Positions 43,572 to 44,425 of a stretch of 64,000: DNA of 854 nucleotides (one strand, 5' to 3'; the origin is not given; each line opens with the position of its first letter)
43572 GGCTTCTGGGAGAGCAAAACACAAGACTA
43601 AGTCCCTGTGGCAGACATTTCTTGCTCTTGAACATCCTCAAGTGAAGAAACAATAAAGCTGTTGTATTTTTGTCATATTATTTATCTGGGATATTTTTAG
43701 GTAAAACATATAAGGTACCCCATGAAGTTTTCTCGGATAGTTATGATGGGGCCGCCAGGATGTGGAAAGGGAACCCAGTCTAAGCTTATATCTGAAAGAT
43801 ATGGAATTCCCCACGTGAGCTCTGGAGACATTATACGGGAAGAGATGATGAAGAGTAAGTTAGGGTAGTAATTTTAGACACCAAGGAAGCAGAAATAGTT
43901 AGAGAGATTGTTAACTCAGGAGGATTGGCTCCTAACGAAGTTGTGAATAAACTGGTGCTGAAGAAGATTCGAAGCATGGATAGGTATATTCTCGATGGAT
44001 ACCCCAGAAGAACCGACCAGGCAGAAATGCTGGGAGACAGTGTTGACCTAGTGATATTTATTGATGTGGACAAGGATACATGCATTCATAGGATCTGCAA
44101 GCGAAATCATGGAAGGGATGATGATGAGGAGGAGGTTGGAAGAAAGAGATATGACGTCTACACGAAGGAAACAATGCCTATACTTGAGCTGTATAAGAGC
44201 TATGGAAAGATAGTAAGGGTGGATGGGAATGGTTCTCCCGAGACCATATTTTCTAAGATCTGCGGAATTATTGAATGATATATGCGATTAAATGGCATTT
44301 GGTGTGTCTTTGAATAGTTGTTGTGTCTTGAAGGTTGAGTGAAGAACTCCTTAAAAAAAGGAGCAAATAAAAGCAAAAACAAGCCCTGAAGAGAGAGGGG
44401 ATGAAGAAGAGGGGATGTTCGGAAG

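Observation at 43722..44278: Adenylate kinase gene interrupted by a 23-nt spliceosomal intron with a GTAAGT donor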

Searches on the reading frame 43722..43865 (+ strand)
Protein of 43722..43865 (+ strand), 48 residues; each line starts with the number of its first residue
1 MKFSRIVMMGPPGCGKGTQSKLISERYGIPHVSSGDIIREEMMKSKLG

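Call 5: search_protein_families(library=pfam, proteins=[window:43722-43865:+], max_evalue=0.01)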
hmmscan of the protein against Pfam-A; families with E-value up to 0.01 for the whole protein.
seq(48 aa): 8 families
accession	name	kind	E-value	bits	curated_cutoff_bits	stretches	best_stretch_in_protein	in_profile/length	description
PF13207.12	AAA_17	-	9.6e-14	52.3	27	1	9-47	1-39/136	AAA domain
PF00406.28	ADK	-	1.5e-12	48.3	26.8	1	8-44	1-37/151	Adenylate kinase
PF13238.12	AAA_18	-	6.8e-05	23.8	29.4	1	6-43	1-37/128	AAA domain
PF13521.12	AAA_28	-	0.00015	22.4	27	1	5-35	1-29/164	AAA domain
PF13671.12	AAA_33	-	0.0019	18.9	27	1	6-44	2-39/143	AAA domain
PF05496.18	RuvB_N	-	0.0071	16.6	27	1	5-39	35-70/159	Holliday junction DNA helicase RuvB P-loop domain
PF02224.24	Cytidylate_kin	-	0.0081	16.3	26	1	8-39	3-34/211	Cytidylate kinase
PF00005.33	ABC_tran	-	0.0083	17.2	25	1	4-38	12-44/137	ABC transporter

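Call 47: list_cluster_members(proteins=[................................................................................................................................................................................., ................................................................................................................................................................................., P0005, P0001, P0003, window:43722-43865:+])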
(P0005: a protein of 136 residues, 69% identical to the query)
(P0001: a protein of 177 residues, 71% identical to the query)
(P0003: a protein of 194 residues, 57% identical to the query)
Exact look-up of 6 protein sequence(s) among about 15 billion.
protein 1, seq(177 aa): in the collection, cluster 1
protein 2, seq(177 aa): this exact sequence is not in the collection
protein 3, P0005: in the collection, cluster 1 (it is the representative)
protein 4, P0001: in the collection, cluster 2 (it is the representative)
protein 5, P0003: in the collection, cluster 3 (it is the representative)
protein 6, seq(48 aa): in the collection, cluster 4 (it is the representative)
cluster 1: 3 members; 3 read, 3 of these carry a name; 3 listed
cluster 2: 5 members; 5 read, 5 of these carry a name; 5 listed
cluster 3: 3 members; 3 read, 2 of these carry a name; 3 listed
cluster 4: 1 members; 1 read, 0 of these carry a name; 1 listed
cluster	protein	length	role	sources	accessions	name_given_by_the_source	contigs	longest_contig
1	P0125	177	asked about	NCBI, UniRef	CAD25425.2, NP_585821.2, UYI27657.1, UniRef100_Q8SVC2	similarity to adenylate kinase (fragment) [Encephalitozoon cuniculi GB-M1] | Adenylate kinase n=2 Tax=Encephalitozoon cuniculi TaxID=6035 RepID=KAD_ENCCU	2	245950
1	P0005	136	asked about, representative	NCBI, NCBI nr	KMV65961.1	adenylate kinase [Encephalitozoon cuniculi EcunIII-L]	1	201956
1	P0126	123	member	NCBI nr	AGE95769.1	adenylate kinase [Encephalitozoon cuniculi]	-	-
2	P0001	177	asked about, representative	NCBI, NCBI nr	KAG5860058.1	adenylate kinase [Encephalitozoon hellem]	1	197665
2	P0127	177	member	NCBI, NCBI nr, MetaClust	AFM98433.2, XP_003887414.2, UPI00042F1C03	adenylate kinase [Encephalitozoon hellem ATCC 50504] | status=active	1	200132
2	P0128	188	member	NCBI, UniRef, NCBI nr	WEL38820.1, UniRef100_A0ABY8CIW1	adenylate kinase [Encephalitozoon hellem] | Adenylate kinase n=2 Tax=Encephalitozoon hellem TaxID=27973 RepID=A0ABY8CIW1_ENCHE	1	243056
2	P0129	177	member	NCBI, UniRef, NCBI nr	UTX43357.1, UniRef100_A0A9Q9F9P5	uridylate kinase [Encephalitozoon hellem] | Uridylate kinase n=1 Tax=Encephalitozoon hellem TaxID=27973 RepID=A0A9Q9F9P5_ENCHE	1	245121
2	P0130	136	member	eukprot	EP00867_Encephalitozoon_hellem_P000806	XP_003887414.1 adenylate kinase [Encephalitozoon hellem ATCC 50504]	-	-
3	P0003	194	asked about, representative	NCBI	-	-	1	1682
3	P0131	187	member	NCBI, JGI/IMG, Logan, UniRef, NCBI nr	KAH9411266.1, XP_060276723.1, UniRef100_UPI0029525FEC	adenylate kinase [Ordospora pajunii] | adenylate kinase n=1 Tax=Ordospora pajunii TaxID=3039483 RepID=UPI0029525FEC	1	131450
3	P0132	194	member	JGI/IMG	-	adenylate kinase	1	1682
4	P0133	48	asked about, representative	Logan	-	-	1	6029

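Call 49: find_encoding_contigs(protein=P0131, flank=1000, max_places=3)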
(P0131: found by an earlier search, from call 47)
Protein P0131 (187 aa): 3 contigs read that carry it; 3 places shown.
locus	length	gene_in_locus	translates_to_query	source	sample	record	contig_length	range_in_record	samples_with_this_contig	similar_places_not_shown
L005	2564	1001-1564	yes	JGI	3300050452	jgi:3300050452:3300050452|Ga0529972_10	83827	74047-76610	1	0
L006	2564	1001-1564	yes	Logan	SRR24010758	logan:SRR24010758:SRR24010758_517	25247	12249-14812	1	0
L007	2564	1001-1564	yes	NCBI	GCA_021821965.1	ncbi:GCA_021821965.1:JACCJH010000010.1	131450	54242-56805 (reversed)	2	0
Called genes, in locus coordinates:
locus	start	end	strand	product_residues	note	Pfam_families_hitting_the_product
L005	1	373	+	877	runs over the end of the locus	-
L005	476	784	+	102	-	-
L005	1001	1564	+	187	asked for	PF13238:AAA_18, PF00406:ADK, PF13207:AAA_17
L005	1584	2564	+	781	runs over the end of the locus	-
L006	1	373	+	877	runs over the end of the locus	-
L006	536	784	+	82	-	-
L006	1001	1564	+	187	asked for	PF13238:AAA_18, PF00406:ADK, PF13207:AAA_17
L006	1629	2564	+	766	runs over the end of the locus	-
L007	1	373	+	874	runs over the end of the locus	-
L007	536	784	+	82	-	-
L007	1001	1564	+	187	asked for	PF13238:AAA_18, PF00406:ADK, PF13207:AAA_17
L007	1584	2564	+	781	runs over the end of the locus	-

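Call 58: search_protein_families(library=pfam, proteins=[P0131], max_evalue=1e-10)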
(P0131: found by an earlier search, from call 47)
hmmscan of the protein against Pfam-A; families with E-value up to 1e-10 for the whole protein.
P0131 (187 aa): 2 families
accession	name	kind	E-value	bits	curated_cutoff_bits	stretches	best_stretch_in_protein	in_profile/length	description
PF00406.28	ADK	-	2.5e-35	122.3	26.8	1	8-161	1-150/151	Adenylate kinase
PF13207.12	AAA_17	-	3.4e-23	82.9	27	1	9-137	1-133/136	AAA domain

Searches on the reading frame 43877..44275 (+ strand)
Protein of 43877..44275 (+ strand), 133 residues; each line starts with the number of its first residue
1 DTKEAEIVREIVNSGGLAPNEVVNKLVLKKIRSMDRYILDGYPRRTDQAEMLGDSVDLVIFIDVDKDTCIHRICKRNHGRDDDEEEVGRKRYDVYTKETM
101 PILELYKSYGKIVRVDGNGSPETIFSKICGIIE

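Call 5: search_protein_families(library=pfam, proteins=[window:43877-44275:+], max_evalue=0.01)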
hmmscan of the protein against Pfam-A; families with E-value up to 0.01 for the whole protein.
seq(133 aa): 5 families
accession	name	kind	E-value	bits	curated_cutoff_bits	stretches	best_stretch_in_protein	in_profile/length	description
PF00406.28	ADK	-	6.6e-20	72.2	26.8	1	2-110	39-150/151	Adenylate kinase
PF13207.12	AAA_17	-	6.7e-09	36.6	27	1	9-87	43-134/136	AAA domain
PF02223.23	Thymidylate_kin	-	3.9e-05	23.8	27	1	55-128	117-185/185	Thymidylate kinase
PF01712.25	dNK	-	0.0032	17.7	27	1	31-79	98-146/203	Deoxynucleoside kinase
PF18748.7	HMUDK_HMUD1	-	0.0063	16.5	27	1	59-94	130-165/196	5-hmdU DNA kinase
